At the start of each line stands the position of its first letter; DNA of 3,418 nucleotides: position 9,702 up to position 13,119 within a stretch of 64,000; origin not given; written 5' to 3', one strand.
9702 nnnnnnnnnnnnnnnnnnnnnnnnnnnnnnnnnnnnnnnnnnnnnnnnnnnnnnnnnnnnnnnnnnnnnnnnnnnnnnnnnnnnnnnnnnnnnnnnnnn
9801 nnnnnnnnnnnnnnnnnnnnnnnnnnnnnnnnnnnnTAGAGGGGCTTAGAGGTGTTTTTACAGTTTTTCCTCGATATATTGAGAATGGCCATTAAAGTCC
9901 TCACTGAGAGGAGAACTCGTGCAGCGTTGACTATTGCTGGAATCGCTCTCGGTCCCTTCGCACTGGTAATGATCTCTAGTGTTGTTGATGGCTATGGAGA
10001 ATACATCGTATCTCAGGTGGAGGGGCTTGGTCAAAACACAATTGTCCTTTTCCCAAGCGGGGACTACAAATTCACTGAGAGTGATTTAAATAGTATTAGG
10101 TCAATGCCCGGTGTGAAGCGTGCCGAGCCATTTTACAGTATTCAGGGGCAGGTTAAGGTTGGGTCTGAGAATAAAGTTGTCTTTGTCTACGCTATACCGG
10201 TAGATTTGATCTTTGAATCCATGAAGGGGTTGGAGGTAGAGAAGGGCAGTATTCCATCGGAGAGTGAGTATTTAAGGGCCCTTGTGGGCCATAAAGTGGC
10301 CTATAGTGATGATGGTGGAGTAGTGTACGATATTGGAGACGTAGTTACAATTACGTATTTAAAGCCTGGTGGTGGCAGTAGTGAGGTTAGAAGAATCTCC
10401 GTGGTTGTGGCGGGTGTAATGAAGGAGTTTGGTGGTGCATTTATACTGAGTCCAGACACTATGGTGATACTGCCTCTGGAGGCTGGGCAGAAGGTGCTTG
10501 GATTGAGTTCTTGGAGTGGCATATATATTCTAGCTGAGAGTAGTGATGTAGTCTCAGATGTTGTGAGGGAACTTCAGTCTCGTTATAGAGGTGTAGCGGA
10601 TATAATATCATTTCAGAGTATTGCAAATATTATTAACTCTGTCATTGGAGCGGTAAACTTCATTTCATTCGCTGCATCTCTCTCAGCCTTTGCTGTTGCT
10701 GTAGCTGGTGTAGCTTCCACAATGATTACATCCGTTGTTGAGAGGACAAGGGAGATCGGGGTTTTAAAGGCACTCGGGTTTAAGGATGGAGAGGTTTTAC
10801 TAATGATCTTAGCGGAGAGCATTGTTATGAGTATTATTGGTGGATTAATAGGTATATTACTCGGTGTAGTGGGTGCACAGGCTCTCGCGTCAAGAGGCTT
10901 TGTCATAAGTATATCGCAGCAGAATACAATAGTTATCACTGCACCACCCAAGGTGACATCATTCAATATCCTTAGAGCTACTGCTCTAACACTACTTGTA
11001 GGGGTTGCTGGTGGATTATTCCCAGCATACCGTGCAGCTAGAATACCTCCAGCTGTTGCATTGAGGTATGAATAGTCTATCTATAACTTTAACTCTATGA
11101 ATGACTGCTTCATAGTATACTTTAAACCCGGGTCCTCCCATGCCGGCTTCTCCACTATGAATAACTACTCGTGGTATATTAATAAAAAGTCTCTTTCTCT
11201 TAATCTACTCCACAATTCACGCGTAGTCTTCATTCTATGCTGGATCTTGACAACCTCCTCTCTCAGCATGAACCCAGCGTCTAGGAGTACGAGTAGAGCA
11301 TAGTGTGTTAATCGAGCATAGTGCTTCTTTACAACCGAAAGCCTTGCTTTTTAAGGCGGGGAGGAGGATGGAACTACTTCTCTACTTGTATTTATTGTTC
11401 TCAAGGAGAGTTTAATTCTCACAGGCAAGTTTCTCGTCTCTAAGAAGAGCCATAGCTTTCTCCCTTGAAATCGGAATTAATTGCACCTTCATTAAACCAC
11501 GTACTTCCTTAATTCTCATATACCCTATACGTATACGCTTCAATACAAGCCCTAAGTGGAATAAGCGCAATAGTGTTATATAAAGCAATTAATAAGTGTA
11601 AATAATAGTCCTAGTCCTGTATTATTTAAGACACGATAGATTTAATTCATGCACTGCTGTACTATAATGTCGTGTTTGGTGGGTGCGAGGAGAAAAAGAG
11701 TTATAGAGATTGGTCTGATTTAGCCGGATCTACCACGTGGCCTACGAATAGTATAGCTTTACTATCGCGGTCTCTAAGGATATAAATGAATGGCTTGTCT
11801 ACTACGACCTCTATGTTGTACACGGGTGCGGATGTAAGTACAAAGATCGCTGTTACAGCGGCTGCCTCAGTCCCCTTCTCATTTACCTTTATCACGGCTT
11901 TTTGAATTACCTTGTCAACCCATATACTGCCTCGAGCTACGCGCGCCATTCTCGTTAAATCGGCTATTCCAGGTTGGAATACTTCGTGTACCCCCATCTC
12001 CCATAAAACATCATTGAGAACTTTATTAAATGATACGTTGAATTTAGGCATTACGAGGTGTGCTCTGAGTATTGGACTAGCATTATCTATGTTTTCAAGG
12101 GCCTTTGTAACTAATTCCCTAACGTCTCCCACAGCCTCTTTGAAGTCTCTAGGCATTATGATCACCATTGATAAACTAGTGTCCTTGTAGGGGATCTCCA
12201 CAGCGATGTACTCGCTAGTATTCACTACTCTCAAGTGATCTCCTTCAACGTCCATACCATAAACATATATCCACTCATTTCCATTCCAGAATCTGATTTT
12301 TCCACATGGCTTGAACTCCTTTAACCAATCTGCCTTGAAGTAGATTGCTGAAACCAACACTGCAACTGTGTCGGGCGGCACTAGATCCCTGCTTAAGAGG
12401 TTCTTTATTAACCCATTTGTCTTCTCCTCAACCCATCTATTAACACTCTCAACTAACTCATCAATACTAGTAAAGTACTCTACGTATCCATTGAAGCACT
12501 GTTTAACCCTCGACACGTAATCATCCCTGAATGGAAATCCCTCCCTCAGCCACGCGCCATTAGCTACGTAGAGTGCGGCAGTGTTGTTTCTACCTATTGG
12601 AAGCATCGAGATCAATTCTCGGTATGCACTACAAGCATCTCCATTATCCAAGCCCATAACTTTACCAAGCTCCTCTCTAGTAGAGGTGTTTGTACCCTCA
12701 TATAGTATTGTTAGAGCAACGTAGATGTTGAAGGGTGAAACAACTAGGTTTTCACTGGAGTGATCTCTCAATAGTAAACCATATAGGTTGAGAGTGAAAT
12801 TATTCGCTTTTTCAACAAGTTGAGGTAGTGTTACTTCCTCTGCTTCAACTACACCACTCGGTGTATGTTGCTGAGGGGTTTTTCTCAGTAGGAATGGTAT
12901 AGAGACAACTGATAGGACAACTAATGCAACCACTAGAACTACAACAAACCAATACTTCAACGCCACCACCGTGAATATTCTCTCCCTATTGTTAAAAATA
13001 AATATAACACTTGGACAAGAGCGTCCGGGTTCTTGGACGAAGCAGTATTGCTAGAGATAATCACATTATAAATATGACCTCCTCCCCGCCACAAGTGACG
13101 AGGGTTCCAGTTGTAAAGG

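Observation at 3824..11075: PadR / MacB-type ATPase / 1558-aa repeat surface protein / FtsX permease: an uncharacterised envelope module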

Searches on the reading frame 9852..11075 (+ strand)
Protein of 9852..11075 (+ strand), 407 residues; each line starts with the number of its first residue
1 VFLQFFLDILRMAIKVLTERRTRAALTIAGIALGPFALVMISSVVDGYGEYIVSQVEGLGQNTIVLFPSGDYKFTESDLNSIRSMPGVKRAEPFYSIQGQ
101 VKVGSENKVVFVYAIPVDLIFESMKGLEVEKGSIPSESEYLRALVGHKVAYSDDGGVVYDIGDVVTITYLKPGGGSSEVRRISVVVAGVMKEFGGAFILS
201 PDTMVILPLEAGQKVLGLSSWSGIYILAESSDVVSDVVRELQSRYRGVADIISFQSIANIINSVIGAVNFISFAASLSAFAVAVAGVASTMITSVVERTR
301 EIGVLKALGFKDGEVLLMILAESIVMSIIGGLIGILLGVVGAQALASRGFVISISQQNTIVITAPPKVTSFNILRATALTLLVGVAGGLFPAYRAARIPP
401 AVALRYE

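Call 4: search_protein_families(library=pfam, proteins=[window:9852-11075:+], max_evalue=0.01)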
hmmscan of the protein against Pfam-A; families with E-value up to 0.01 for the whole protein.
window:9852-11075:+ (407 aa): 2 families
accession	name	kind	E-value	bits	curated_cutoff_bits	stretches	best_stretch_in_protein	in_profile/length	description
PF12704.14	MacB_PCD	-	1.4e-21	78.2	27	1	25-243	2-206/207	MacB-like periplasmic core domain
PF02687.27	FtsX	-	1.8e-17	63.9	25.5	1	274-400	2-120/120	FtsX-like permease C-terminal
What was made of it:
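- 9852..11075 (+): MacB-type (type VII ABC) permease, 407 aa: TM1, a ~215-aa extracytoplasmic MacB_PCD domain, and TM2-4 (FtsX domain). Pfam MacB_PCD 78 bits and FtsX 64 bits (call 4).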

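Call 5: search_protein_families(library=ncbifam, proteins=[window:9852-11075:+], max_evalue=0.01)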
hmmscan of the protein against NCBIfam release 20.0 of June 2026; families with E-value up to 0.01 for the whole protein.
window:9852-11075:+ (407 aa): 9 families
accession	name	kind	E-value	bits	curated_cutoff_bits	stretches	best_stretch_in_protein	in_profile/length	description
TIGR02212.1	lolCE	equivalog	1.5e-23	83.4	362.45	1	25-407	25-411/411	lipoprotein-releasing ABC transporter permease subunit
NF007826.0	PRK10535.1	equivalog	5.9e-17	61.2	966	1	4-405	252-646/648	macrolide ABC transporter ATP-binding protein/permease MacB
TIGR03434.1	ADOP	subfamily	4e-16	58.3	622.3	1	233-407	640-803/803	ADOP family duplicated permease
TIGR02213.1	lolE_release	exception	5.1e-14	51.9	540.35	1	27-404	27-408/411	lipoprotein-releasing ABC transporter permease subunit LolE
NF008357.0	PRK11146.1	exception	1.4e-13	50.5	439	1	28-404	31-411/414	lipoprotein-releasing ABC transporter permease subunit LolE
NF008076.0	PRK10814.1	exception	1.5e-11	44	473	1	280-407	275-399/399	lipoprotein-releasing ABC transporter permease subunit LolC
NF038346.1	FtsX_actino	exception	5.4e-05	22.7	250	1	235-380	146-292/308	permease-like cell division protein FtsX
TIGR01185.1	devC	equivalog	0.00014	21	290.35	1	266-344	255-333/380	ABC transporter permease DevC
NF038347.1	FtsX_Gpos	exception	0.00051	19.5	225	1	226-389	126-288/296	permease-like cell division protein FtsX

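Call 16: find_homologous_proteins(query=window:9852-11075:+, max_evalue=1e-10)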
Query window:9852-11075:+ (407 aa): 695 proteins with E <= 1e-10 among 8000 candidates; the best 120 are listed.
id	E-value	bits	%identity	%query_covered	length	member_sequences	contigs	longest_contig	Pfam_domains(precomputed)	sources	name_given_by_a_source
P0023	3.1e-242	821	97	100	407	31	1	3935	PF02687.28,PF12704.15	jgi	-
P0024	1.4e-202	691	79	100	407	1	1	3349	PF02687.28,PF12704.15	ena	-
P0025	4.1e-202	689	79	100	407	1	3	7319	PF02687.28,PF12704.15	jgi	-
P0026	1.9e-199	680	77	100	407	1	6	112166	PF02687.28,PF12704.15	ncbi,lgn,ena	-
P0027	6.1e-199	679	77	100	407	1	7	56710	PF02687.28,PF12704.15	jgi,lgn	-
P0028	6.3e-199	679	77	100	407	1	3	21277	PF02687.28,PF12704.15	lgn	-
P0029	1.3e-198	678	77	100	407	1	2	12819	PF02687.28,PF12704.15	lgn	-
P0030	3.4e-196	670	76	100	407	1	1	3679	PF02687.28,PF12704.15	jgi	-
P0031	2.5e-195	667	76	100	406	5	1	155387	PF02687.28,PF12704.15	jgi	-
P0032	1.2e-193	661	76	100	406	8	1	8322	PF02687.28,PF12704.15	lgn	-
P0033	2.0e-191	654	76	100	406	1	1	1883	PF02687.28,PF12704.15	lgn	-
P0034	4.2e-191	653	76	100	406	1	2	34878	PF02687.28,PF12704.15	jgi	-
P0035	5.3e-191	652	76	100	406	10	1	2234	PF02687.28,PF12704.15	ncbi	-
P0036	1.3e-190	651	75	100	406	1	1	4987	PF02687.28,PF12704.15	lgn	-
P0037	1.5e-190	651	75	98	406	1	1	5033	PF02687.28,PF12704.15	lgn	-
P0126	4.1e-133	462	54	100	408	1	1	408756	PF02687.28,PF12704.15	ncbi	-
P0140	5.3e-129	448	52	100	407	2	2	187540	PF02687.28,PF12704.15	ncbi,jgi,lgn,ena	-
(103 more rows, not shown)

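Call 17: find_encoding_contigs(protein=P0126, flank=9000, max_places=1)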
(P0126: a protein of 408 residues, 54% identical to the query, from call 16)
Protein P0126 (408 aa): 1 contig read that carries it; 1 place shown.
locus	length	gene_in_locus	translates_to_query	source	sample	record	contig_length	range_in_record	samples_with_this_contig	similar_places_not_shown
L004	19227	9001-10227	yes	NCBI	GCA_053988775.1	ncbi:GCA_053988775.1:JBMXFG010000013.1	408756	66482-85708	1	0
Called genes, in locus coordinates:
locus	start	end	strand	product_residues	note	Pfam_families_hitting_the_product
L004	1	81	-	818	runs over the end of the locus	PF01074:Glyco_hydro_38N, PF09261:Alpha-mann_mid, PF07748:Glyco_hydro_38C, PF17677:Glyco_hydro38C2 (faint)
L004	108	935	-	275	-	PF00248:Aldo_ket_red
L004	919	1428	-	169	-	PF13484:Fer4_16 (faint), PF12797:Fer4_2 (faint), PF13237:Fer4_10 (weak), PF13247:Fer4_11, PF12838:Fer4_7 (weak), PF13187:Fer4_9 (weak), PF25160:LdpA_Fe-S-bd (weak), PF00037:Fer4 (weak), +1 more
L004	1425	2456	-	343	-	PF01262:AlaDh_PNT_C (faint), PF03486:HI0933_like (faint), PF07992:Pyr_redox_2, PF00070:Pyr_redox (faint), PF01266:DAO (faint), PF12831:FAD_oxidored (faint), PF13450:NAD_binding_8, PF13738:Pyr_redox_3 (faint)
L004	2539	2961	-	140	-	PF01982:CTP-dep_RFKase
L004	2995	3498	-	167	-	PF03551:PadR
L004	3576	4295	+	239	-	PF00005:ABC_tran, PF13304:AAA_21 (faint)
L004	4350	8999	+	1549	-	PF10633:NPCBM_assoc (faint)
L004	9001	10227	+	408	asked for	PF12704:MacB_PCD, PF02687:FtsX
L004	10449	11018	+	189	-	-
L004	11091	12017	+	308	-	PF03109:ABC1 (faint), PF09202:Rio2_N, PF01163:RIO1, PF01636:APH (faint)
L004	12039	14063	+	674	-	PF04312:DUF460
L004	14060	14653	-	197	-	PF01558:POR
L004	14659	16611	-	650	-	PF01855:POR_N, PF02775:TPP_enzyme_C, PF12838:Fer4_7 (weak), PF13237:Fer4_10 (weak), PF14697:Fer4_21 (weak), PF12797:Fer4_2 (weak), PF12837:Fer4_6 (weak), PF00037:Fer4, +2 more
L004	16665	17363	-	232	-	PF00730:HhH-GPD, PF00633:HHH (faint), PF10576:EndIII_4Fe-2S (weak)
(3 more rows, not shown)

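Call 18: find_encoding_contigs(protein=P0140, flank=9000, max_places=1)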
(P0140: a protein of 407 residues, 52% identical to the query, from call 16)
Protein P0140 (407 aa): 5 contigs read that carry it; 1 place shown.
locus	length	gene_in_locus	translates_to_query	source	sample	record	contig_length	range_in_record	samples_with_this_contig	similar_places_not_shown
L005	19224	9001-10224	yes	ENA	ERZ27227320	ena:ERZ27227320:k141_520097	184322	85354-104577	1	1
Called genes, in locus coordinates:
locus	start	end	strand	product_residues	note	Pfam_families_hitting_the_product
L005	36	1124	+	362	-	PF05575:V_cholerae_RfbT (weak), PF05050:Methyltransf_21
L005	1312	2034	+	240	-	PF02663:FmdE, PF01258:zf-dskA_traR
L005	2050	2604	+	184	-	-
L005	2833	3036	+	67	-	-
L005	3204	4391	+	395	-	PF01979:Amidohydro_1, PF07969:Amidohydro_3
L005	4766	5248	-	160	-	PF03551:PadR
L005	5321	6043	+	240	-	PF00005:ABC_tran, PF13304:AAA_21 (faint)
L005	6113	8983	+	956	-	-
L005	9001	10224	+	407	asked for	PF12704:MacB_PCD, PF02687:FtsX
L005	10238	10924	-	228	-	PF13483:Lactamase_B_3, PF12706:Lactamase_B_2 (weak)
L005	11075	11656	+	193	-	PF01931:NTPase_I-T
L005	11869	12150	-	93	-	-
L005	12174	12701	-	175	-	PF02778:tRNA_int_endo_N, PF01974:tRNA_int_endo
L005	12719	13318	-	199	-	PF01169:GDT1, PF01925:TauE (faint), PF01169:GDT1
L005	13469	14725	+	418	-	PF01306:LacY_symp (faint), PF07690:MFS_1, PF12832:MFS_1_like, PF07690:MFS_1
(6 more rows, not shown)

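Call 20: find_related_loci(query=A2, collection=genome_contigs, flank=10000)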
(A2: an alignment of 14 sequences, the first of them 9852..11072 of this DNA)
Query A2 (407 aa) in genome_contigs; peptide patterns used: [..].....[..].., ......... (x = any residue, [..] = any of these).
600 stretches matched a pattern (row limit reached: there are more); 118 encode a relative of the query (tblastn E <= 1e-3); the best 80 are kept; 80 distinct loci.
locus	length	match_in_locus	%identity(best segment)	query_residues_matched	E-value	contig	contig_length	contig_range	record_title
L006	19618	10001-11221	77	1-407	0e+0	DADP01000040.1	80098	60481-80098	MAG TPA_asm: Desulfurococcaceae archaeon UBA285 UBA285_contig_85706, whole genome shotgun sequence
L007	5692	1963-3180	75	1-407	0e+0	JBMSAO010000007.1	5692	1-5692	MAG: Desulfurococcaceae archaeon isolate Desulfurococcaceae-CON-C-r01 Desulfurococcaceae-CON-C-r01_k141_375825, whole ge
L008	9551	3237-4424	75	11-407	0e+0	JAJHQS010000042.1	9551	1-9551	MAG: Desulfurococcaceae archaeon isolate Bin S21 scaffold_237_c2, whole genome shotgun sequence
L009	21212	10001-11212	67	4-407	0e+0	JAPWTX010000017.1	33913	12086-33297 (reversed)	MAG: Ignisphaera sp. isolate RSNS13 scaffold_222_c1, whole genome shotgun sequence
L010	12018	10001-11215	75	1-407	0e+0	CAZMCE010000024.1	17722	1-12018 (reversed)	MAG TPA_asm: uncultured Thermosphaera sp. isolate SRP104967_co1_59 genome assembly, contig: NODE_1057_length_17722_cov_2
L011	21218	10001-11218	63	2-407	0e+0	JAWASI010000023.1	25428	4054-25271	MAG: Ignisphaera sp. isolate ZMQR_201705_bins_30 ZMQR_201705_bins_30_scaffold_23, whole genome shotgun sequence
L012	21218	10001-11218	65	2-407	2e-180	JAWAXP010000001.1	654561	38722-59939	MAG: Ignisphaera sp. isolate ZZQ_201803_bins_118 ZZQ_201803_bins_118_scaffold_1, whole genome shotgun sequence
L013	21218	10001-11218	67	2-407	2e-179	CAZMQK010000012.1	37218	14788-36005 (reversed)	MAG TPA_asm: uncultured Ignisphaera sp. isolate SRP104967_co1_37 genome assembly, contig: NODE_345_length_37218_cov_33.1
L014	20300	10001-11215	65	3-407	2e-175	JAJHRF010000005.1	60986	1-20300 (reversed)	MAG: Desulfurococcaceae archaeon isolate Bin S23 scaffold_79_c1, whole genome shotgun sequence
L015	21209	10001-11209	66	5-407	6e-172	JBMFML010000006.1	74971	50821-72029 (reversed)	MAG: Desulfurococcaceae archaeon isolate KM4337-20 NODE_6_length_74971_cov_4.143777, whole genome shotgun sequence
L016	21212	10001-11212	62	3-407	7e-171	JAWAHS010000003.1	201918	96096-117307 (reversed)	MAG: Ignisphaera sp. isolate SRBZ-1_201808_bins_18 SRBZ-1_201808_bins_18_scaffold_3, whole genome shotgun sequence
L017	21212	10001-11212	62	3-407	3e-160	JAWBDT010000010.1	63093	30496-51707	MAG: Ignisphaera sp. isolate GMQP_201803_bins_8 GMQP_201803_bins_8_scaffold_10, whole genome shotgun sequence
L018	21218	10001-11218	59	1-407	3e-155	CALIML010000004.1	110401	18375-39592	MAG: uncultured Sulfolobales archaeon isolate S1_Bin_METABAT__125_1 genome assembly, contig: c_000000469660, whole genom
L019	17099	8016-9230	65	3-407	3e-175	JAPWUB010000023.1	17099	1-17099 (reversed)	MAG: Desulfurococcales archaeon isolate RSNS17 scaffold_288_c2, whole genome shotgun sequence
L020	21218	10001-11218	57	1-407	8e-151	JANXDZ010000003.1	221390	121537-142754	MAG: Sulfolobales archaeon isolate SKYB35 NODE_3_length_221390_cov_7.511240, whole genome shotgun sequence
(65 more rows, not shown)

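Call 56: search_solved_structures(query=A2, max_evalue=0.001)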
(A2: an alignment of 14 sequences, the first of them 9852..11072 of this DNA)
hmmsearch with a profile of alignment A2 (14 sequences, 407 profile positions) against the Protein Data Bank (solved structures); distinct sequences matched with E-value up to 0.001: 13.
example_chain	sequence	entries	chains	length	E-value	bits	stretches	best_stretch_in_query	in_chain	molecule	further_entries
5xu1_M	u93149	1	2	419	1.5e-23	86.6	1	259-407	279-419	ABC transporter permeae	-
5gko_A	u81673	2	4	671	6.8e-22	81.1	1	6-405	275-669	Macrolide export ATP-binding/permease protein MacB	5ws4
5lil_A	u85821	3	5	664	3.2e-21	78.9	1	6-405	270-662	Macrolide export ATP-binding/permease protein MacB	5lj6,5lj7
5nik_J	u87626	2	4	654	4e-19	72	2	254-347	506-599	Macrolide export ATP-binding/permease protein MacB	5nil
9o9x_C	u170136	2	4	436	9.5e-16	60.8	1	279-407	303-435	ABC transporter permease YtrF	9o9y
7arh_E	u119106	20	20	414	6.6e-13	51.5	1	24-404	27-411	Lipoprotein-releasing system transmembrane protein LolE | Lipoprotein transporter subunit LolE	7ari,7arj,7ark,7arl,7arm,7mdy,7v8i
7mdx_B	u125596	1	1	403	1.7e-12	50.1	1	24-401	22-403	Lipoprotein-releasing system transmembrane protein LolE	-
7arh_C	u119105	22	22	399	1.8e-11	46.8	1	283-407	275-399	Lipoprotein-releasing ABC transporter permease subunit LolC | Lipo-releasing system transmembrane protein lolC | Lipoprotein-releasing system transmembrane prot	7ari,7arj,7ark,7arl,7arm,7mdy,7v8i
9rli_E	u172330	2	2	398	3.7e-10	42.4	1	270-404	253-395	Lipoprotein-releasing system transmembrane protein LolE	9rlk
9w37_A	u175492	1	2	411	1.9e-09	40.1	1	282-407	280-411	LolF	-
9w35_A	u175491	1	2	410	2e-08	36.7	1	282-406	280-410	LolF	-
7mdx_A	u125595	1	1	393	1.1e-07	34.3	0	283-401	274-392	Lipoprotein-releasing system transmembrane protein LolC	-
9w2w_A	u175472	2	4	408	2.5e-06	29.8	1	282-404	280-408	LolF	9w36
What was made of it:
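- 9852..11075 (+): The profile aligns over its whole length with MacB structures 5gko and 5lil (E 7e-22 and 3e-21), and over the FtsX part with Spr0695 (5xu1), YtrF and LolC/E/F (call 56).
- On Type VII ABC transporters (MacB/FtsX/LolCDE class): Full-length profile alignment to MacB 5gko and 5lil (call 56).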

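Call 93: search_protein_families(library=padloc, proteins=[window:9852-11075:+], max_evalue=0.001)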
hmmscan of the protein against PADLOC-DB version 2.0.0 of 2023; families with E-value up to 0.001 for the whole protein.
window:9852-11075:+ (407 aa): 2 families
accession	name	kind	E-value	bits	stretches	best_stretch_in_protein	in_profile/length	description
PDLC01991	CARF_m8--CARF_LolE_TM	-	1.1e-11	41.6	1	280-396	444-548/810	-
PDLC01990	CARF_m8--CARF_Beta-galactosidase_LolE_TM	-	1e-05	21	1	197-397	1341-1527/1791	-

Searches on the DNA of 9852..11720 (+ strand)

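Call 97: search_rna_families(source=L009, start=4200, end=4520, threshold=evalue, max_evalue=0.1)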
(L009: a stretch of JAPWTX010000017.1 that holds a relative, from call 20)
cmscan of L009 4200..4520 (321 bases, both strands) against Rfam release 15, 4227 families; matches with E-value up to 0.1: 0.
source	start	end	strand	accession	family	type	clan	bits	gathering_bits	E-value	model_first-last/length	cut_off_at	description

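Call 98: search_rna_families(source=window, start=11050, end=11720, threshold=evalue, max_evalue=0.1)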
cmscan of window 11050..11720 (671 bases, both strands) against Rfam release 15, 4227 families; matches with E-value up to 0.1: 1.
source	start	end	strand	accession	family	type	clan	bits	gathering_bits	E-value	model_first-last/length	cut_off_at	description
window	11303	11383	+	RF00062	HgcC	Gene;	-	18.3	50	0.079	1-130/130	no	HgcC family RNA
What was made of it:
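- Tried and rejected: Rfam found nothing significant in the 620-nt non-coding stretch downstream of the permease, nor in the hairpin-rich spacer of related loci (calls 97, 98).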

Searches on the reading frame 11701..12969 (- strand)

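Call 4: search_protein_families(library=pfam, proteins=[window:11701-12969:-], max_evalue=0.01)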
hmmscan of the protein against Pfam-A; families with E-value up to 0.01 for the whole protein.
window:11701-12969:- (422 aa): 1 family
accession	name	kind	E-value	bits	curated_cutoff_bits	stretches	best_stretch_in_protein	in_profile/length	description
PF00079.25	Serpin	-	1.5e-82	278.2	27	1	54-415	2-370/370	Serpin (serine protease inhibitor)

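Call 5: search_protein_families(library=ncbifam, proteins=[window:11701-12969:-], max_evalue=0.01)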
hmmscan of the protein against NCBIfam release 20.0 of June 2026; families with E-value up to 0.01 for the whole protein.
window:11701-12969:- (422 aa): 0 families
